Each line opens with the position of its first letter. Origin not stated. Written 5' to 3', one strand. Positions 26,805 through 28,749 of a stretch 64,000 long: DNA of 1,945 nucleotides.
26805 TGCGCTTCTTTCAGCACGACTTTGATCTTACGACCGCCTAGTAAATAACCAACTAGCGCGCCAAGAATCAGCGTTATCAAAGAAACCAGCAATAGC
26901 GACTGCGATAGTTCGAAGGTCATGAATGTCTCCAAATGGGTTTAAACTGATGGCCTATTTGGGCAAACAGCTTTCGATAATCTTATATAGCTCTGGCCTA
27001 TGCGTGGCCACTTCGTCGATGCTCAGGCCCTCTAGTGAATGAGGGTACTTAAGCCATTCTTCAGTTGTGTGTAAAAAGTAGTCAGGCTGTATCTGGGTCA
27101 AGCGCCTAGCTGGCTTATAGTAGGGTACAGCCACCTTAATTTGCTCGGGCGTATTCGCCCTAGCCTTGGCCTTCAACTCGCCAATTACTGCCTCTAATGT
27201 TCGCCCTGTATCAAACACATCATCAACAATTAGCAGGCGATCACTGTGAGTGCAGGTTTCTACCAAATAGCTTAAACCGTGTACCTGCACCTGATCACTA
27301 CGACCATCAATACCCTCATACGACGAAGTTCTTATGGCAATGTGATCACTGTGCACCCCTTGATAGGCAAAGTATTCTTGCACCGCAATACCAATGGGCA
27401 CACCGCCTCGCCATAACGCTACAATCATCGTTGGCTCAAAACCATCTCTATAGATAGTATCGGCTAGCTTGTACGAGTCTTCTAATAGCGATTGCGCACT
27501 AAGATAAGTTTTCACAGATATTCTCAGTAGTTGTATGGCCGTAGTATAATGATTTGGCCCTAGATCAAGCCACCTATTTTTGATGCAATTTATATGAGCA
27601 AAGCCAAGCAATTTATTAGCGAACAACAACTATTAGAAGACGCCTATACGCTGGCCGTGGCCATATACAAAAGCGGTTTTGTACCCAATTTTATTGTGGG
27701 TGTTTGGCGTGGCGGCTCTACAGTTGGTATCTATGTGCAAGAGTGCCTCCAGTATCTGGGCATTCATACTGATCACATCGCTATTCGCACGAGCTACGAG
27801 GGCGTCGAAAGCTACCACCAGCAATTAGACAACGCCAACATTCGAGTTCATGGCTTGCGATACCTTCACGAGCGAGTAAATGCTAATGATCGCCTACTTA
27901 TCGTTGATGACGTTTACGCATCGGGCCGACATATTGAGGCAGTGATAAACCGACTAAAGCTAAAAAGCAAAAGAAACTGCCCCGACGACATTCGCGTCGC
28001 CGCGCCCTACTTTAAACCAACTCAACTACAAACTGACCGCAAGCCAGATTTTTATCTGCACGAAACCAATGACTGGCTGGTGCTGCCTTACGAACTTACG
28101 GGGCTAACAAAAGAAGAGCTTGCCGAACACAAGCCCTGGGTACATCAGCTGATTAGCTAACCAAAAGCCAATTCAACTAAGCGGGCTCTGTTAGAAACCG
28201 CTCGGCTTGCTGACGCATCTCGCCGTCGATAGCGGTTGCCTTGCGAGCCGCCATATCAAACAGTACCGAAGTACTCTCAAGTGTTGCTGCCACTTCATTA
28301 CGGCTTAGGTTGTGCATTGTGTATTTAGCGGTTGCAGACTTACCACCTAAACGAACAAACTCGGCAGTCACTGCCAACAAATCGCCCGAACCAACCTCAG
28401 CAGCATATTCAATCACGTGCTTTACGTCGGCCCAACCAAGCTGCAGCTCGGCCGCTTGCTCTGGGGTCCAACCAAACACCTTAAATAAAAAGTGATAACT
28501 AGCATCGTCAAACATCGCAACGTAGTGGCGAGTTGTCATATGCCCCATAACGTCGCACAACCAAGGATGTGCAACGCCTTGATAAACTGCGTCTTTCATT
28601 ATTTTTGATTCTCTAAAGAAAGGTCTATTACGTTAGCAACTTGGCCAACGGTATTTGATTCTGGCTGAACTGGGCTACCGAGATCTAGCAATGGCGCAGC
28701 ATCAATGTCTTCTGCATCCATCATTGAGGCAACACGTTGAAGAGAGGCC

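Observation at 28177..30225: BKACE - CosR/EctR-like MarR - thioesterase operon: candidate osmo-regulated route from carnitine to glycine betaine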

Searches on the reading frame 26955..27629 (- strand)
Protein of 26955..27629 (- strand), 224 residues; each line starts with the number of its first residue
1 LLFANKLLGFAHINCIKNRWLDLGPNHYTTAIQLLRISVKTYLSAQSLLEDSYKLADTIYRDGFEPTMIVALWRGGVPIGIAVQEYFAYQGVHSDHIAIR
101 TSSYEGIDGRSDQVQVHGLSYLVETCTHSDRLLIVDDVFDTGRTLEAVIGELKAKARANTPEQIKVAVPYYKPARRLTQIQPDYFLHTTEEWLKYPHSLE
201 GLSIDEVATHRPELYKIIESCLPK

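Call 5: search_protein_families(library=pfam, proteins=[window:26955-27629:-])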
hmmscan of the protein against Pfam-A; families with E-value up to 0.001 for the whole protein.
window:26955-27629:- (224 aa): 2 families
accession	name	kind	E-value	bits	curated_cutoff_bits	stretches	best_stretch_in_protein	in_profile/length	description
PF00156.33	Pribosyltran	-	1.8e-14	53.8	26.3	1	39-192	2-146/158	Phosphoribosyl transferase domain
PF11202.14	StiP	-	1.2e-05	25.2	28.7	1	44-109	62-128/245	Tellurite-like stress resistance cysteine protease StiP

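Call 6: search_protein_families(library=ncbifam, proteins=[window:26955-27629:-], max_evalue=0.01)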
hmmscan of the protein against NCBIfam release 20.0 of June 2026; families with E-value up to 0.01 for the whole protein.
window:26955-27629:- (224 aa): 11 families
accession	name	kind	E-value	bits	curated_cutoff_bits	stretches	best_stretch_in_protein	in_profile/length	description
TIGR01203.1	HGPRTase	equivalog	3.2e-09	36.8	150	1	50-188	10-140/167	hypoxanthine phosphoribosyltransferase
NF006613.0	PRK09177.1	equivalog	1.3e-05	24.8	138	1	40-161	9-110/159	xanthine phosphoribosyltransferase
NF006605.0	PRK09162.1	equivalog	3.3e-05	23.4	181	1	130-185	99-151/183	hypoxanthine-guanine phosphoribosyltransferase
NF040646.1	HPT_Archaea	equivalog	3.9e-05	23.3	200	1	96-155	79-140/184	hypoxanthine/guanine phosphoribosyltransferase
NF002635.0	PRK02304.1-4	subfamily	8.1e-05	22.2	146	1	99-155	83-141/188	adenine phosphoribosyltransferase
NF003545.0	PRK05205.1-1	equivalog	0.00022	20.7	140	1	68-177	32-134/171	bifunctional pyr operon transcriptional regulator/uracil phosphoribosyltransferase PyrR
NF003548.0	PRK05205.1-4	equivalog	0.00024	21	218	1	124-184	85-141/173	bifunctional pyr operon transcriptional regulator/uracil phosphoribosyltransferase PyrR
TIGR00336.1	pyrE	equivalog_domain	0.00076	19.3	106.8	1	39-152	28-131/173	orotate phosphoribosyltransferase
NF002620.0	PRK02277.1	subfamily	0.00097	18.8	115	1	52-155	73-167/201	orotate phosphoribosyltransferase-like protein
NF003549.0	PRK05205.1-5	equivalog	0.0014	18.2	138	1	123-185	93-151/182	bifunctional pyr operon transcriptional regulator/uracil phosphoribosyltransferase PyrR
NF006328.0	PRK08558.1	equivalog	0.0035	17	184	1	115-159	162-205/238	adenine phosphoribosyltransferase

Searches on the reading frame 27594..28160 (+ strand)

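Call 5: search_protein_families(library=pfam, proteins=[window:27594-28160:+])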
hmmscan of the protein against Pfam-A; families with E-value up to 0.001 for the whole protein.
window:27594-28160:+ (188 aa): 1 family
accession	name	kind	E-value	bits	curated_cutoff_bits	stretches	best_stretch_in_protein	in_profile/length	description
PF00156.33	Pribosyltran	-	4.8e-08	32.9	26.3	1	11-161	9-148/158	Phosphoribosyl transferase domain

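Call 6: search_protein_families(library=ncbifam, proteins=[window:27594-28160:+], max_evalue=0.01)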
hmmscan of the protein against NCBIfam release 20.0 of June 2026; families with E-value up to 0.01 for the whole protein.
window:27594-28160:+ (188 aa): 3 families
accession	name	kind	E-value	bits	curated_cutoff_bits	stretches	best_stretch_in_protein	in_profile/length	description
TIGR01203.1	HGPRTase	equivalog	3.8e-07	30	150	1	8-166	3-149/167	hypoxanthine phosphoribosyltransferase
NF040646.1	HPT_Archaea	equivalog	0.0066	16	200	1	94-123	110-139/184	hypoxanthine/guanine phosphoribosyltransferase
NF002632.0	PRK02304.1-1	equivalog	0.0094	15.7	243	0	92-121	113-142/183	adenine phosphoribosyltransferase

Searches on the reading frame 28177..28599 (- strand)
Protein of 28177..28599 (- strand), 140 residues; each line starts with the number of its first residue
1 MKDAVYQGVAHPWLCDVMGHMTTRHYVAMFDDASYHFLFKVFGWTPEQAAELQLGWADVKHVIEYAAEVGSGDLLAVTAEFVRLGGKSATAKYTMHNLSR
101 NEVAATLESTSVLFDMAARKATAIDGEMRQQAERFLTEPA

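Call 5: search_protein_families(library=pfam, proteins=[window:28177-28599:-])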
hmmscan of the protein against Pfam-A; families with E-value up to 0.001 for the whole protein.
window:28177-28599:- (140 aa): 2 families
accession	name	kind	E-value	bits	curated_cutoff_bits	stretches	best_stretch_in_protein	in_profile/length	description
PF13279.12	4HBT_2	-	1.5e-14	55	25.5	1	12-131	3-121/122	Thioesterase-like superfamily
PF03061.28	4HBT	-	0.00025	21.7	20.6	1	61-103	36-78/79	Thioesterase superfamily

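Call 6: search_protein_families(library=ncbifam, proteins=[window:28177-28599:-], max_evalue=0.01)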
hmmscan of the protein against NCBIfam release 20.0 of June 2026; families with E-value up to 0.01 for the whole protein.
window:28177-28599:- (140 aa): 3 families
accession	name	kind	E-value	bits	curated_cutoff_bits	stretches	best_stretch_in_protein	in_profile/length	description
NF005716.0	PRK07531.1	equivalog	3.8e-08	32.5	592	1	9-133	352-472/495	carnitine 3-dehydrogenase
TIGR00051.1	TIGR00051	subfamily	0.00019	21.8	68.7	1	16-124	10-116/117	YbgC/FadM family acyl-CoA thioesterase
NF052388.1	Lys_ferment_KAL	equivalog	0.0028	18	160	1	62-113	53-104/120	3-aminobutyryl-CoA ammonia lyase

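Call 81: search_solved_structures(query=window:28177-28599:-, max_evalue=0.01)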
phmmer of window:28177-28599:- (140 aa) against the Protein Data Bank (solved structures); distinct sequences matched with E-value up to 0.01: 1.
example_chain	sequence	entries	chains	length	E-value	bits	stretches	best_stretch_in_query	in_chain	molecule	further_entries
1njk_A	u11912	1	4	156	5.3e-06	29.8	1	14-135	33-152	Hypothetical protein ybaW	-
